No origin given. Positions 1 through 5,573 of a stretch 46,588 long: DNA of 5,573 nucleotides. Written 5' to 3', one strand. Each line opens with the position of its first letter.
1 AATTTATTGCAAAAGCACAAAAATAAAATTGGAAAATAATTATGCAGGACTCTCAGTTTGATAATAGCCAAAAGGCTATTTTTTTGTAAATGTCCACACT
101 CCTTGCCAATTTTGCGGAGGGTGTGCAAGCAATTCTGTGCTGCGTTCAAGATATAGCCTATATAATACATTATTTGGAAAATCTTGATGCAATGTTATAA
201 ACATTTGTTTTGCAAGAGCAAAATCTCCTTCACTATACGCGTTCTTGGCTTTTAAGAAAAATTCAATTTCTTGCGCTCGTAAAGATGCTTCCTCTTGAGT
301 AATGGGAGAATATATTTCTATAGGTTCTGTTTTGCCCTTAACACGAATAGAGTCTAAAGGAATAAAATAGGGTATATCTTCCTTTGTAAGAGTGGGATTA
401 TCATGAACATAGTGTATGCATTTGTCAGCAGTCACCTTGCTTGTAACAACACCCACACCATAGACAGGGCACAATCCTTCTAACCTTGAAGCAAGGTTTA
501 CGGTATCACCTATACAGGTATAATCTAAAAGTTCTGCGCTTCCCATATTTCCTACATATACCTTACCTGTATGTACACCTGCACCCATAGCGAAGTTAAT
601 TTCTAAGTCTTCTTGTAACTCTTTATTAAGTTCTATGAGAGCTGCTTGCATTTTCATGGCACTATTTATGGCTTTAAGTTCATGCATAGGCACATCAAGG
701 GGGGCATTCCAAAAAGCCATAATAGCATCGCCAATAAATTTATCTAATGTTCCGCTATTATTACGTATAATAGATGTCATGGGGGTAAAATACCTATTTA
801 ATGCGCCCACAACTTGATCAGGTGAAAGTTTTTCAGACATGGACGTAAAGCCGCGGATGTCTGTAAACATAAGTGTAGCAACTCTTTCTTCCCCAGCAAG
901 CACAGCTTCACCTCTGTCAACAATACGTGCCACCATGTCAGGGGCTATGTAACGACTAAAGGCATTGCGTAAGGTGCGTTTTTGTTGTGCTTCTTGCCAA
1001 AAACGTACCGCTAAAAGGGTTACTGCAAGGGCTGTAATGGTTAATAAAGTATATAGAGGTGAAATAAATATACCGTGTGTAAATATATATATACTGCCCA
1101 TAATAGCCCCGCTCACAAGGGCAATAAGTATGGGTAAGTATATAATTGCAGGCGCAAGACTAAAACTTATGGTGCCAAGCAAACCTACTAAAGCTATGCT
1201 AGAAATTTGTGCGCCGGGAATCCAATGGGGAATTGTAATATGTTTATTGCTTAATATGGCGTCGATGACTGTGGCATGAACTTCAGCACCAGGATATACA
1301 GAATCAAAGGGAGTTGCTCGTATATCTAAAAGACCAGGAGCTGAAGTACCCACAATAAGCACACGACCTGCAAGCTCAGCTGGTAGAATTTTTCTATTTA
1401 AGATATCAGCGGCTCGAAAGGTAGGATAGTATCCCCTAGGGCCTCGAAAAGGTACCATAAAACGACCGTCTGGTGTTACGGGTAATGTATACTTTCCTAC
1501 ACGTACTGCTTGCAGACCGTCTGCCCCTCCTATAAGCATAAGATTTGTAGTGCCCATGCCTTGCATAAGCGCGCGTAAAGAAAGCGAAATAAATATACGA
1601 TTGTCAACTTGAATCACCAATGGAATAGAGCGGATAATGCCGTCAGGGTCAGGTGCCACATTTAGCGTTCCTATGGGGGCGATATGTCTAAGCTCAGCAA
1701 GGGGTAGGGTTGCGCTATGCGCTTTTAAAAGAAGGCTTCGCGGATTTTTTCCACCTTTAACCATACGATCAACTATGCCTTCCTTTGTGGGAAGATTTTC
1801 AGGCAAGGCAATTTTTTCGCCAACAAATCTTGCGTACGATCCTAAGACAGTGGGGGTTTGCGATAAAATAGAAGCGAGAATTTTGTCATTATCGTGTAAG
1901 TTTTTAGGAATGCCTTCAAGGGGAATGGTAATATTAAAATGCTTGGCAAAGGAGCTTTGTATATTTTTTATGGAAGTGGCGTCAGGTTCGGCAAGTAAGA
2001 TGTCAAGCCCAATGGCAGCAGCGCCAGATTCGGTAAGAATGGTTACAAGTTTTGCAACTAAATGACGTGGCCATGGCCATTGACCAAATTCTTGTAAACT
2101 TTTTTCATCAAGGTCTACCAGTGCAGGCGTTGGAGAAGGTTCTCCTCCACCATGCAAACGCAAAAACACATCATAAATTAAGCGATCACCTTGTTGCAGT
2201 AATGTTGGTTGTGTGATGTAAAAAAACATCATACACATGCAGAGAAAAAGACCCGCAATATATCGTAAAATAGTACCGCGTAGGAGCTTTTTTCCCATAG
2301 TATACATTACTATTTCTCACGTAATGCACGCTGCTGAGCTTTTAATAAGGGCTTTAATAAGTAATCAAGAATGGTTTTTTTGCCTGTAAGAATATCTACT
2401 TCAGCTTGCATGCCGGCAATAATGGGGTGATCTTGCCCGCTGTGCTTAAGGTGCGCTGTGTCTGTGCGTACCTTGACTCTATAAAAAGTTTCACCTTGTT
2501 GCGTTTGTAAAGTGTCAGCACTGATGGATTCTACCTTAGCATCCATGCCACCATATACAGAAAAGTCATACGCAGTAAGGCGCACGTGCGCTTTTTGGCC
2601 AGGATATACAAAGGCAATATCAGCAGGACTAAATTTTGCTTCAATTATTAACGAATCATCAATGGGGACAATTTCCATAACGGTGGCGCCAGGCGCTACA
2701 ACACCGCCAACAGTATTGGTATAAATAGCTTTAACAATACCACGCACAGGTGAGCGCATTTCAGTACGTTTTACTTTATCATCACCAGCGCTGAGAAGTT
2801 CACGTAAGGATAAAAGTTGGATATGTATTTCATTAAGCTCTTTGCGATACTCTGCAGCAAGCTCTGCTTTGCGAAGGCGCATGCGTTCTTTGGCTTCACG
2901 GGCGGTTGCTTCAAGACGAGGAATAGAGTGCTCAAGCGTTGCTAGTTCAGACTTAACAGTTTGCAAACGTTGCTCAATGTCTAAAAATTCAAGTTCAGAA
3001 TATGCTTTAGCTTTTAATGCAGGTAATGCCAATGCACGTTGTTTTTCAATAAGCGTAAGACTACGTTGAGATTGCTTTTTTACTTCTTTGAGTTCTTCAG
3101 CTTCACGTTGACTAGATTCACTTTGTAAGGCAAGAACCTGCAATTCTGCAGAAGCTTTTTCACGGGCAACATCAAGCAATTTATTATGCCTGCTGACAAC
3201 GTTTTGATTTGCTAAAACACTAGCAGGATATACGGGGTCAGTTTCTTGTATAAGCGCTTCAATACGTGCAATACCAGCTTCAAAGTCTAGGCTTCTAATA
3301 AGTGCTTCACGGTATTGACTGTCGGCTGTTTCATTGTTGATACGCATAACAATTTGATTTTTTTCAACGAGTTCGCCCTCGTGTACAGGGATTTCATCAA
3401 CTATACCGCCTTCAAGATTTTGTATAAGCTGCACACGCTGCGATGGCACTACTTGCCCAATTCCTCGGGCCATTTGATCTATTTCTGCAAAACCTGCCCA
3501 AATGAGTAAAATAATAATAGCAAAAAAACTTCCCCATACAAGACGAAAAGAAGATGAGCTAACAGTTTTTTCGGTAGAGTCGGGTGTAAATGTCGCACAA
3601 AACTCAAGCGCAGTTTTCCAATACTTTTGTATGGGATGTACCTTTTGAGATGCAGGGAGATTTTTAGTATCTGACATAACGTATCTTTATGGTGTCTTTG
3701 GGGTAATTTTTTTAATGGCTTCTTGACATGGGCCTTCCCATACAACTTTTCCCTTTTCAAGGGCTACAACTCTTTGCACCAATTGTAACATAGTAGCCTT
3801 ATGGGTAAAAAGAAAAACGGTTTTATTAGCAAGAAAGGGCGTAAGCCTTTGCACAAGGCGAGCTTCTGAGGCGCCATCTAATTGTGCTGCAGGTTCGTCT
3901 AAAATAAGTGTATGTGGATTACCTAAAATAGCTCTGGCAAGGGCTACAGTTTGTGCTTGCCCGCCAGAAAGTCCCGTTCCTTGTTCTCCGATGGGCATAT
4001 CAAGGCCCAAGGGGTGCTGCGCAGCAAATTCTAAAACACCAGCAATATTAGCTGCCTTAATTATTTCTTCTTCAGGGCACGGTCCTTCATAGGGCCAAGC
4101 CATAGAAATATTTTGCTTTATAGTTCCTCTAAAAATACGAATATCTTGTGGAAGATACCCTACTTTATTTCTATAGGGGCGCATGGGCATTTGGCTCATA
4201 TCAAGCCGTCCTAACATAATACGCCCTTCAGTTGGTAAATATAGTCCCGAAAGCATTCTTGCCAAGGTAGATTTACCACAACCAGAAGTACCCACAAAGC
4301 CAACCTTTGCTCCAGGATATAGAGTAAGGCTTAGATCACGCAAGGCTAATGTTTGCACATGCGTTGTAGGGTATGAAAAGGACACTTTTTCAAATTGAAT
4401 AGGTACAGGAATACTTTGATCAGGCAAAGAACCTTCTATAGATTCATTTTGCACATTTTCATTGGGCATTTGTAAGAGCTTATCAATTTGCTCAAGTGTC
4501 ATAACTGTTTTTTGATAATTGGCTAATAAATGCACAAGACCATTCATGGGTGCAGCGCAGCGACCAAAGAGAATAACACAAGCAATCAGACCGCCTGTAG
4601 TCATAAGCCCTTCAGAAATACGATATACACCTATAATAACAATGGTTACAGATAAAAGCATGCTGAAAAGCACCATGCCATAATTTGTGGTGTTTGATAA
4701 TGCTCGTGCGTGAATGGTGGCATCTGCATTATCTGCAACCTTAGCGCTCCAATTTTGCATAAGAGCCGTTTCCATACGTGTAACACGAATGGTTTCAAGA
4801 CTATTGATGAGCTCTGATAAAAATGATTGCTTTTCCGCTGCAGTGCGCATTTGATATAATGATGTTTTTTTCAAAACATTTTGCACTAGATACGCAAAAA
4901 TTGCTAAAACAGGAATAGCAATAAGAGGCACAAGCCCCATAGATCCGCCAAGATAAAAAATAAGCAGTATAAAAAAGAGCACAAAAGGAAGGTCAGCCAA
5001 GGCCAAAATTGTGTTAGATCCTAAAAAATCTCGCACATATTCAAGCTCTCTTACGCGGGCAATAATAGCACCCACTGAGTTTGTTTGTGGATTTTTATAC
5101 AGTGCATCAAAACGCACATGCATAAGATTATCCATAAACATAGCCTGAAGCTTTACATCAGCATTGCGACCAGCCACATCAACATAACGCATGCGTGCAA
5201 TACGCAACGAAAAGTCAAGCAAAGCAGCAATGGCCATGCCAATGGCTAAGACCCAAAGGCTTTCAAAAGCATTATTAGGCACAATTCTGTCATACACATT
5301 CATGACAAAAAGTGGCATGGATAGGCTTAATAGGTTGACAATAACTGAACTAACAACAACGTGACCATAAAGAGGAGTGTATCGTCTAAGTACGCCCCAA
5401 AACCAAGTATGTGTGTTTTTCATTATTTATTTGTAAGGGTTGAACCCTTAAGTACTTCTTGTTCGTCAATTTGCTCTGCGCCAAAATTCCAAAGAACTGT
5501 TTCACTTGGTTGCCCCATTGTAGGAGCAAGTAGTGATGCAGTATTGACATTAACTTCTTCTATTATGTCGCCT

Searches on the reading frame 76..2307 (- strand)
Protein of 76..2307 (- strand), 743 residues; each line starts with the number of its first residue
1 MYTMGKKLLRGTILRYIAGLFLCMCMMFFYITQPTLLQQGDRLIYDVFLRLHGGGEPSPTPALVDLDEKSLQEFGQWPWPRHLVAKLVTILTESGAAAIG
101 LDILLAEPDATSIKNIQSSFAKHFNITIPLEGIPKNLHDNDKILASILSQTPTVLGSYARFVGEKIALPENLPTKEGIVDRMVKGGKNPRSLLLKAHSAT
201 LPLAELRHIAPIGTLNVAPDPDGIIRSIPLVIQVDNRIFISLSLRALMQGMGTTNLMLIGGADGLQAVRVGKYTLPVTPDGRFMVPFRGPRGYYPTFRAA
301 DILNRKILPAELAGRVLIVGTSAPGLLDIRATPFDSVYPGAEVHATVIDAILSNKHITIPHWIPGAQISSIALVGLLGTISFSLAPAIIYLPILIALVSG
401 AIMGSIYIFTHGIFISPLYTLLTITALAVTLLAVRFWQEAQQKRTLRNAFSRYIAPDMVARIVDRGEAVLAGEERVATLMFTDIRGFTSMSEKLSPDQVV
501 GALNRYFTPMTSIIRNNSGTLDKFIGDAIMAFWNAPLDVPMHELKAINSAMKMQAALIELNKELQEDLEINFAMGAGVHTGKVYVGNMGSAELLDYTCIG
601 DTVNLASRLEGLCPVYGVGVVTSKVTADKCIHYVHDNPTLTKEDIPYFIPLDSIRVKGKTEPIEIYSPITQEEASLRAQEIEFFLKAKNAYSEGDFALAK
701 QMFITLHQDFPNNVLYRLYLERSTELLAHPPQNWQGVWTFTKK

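Call 95: search_protein_families(library=pfam, proteins=[window:76-2307:-], max_evalue=0.0001)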
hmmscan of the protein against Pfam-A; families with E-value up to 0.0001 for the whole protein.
window:76-2307:- (743 aa): 2 families
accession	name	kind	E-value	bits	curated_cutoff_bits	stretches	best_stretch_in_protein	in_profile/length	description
PF05226.16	CHASE2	-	2.1e-55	188.5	26.3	1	26-378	4-255/257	CHASE2 domain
PF00211.25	Guanylate_cyc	-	3.9e-21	75.9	21.9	1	477-613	9-140/183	Adenylate and Guanylate cyclase catalytic domain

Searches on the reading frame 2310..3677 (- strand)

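Call 95: search_protein_families(library=pfam, proteins=[window:2310-3677:-], max_evalue=0.0001)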
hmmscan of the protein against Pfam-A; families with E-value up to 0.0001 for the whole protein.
window:2310-3677:- (455 aa): 2 families
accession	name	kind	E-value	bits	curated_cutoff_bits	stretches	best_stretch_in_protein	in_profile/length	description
PF13437.12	HlyD_3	-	1.9e-18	67.6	22.2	1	307-407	2-97/106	HlyD family secretion protein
PF16576.10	HlyD_D23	-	5.1e-08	32.9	30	1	229-385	30-184/214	Barrel-sandwich domain of CusB or HlyD membrane-fusion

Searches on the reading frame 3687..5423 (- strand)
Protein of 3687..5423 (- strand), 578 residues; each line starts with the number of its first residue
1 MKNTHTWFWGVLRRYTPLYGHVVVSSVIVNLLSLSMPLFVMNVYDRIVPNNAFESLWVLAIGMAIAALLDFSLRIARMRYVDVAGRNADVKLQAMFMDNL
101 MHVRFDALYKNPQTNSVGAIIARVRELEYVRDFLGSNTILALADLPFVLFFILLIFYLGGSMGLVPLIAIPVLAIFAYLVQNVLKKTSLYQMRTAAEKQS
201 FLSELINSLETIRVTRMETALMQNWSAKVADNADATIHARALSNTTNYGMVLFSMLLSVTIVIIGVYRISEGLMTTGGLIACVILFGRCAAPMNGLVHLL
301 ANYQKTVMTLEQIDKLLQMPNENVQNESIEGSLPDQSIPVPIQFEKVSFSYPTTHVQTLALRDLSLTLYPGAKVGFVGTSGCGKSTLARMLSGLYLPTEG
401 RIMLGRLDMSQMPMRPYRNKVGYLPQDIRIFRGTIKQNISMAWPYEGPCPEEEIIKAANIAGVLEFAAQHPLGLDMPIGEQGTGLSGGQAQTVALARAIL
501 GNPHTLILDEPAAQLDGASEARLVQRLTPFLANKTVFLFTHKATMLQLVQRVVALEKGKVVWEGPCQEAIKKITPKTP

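Call 95: search_protein_families(library=pfam, proteins=[window:3687-5423:-], max_evalue=0.0001)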
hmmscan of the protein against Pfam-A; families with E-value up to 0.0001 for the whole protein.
window:3687-5423:- (578 aa): 2 families
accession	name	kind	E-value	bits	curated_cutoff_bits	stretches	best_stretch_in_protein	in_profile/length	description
PF00005.33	ABC_tran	-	2.1e-30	106.6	25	1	361-512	1-136/137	ABC transporter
PF00664.28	ABC_membrane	-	7.2e-28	98.5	28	1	23-286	5-267/274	ABC transporter transmembrane region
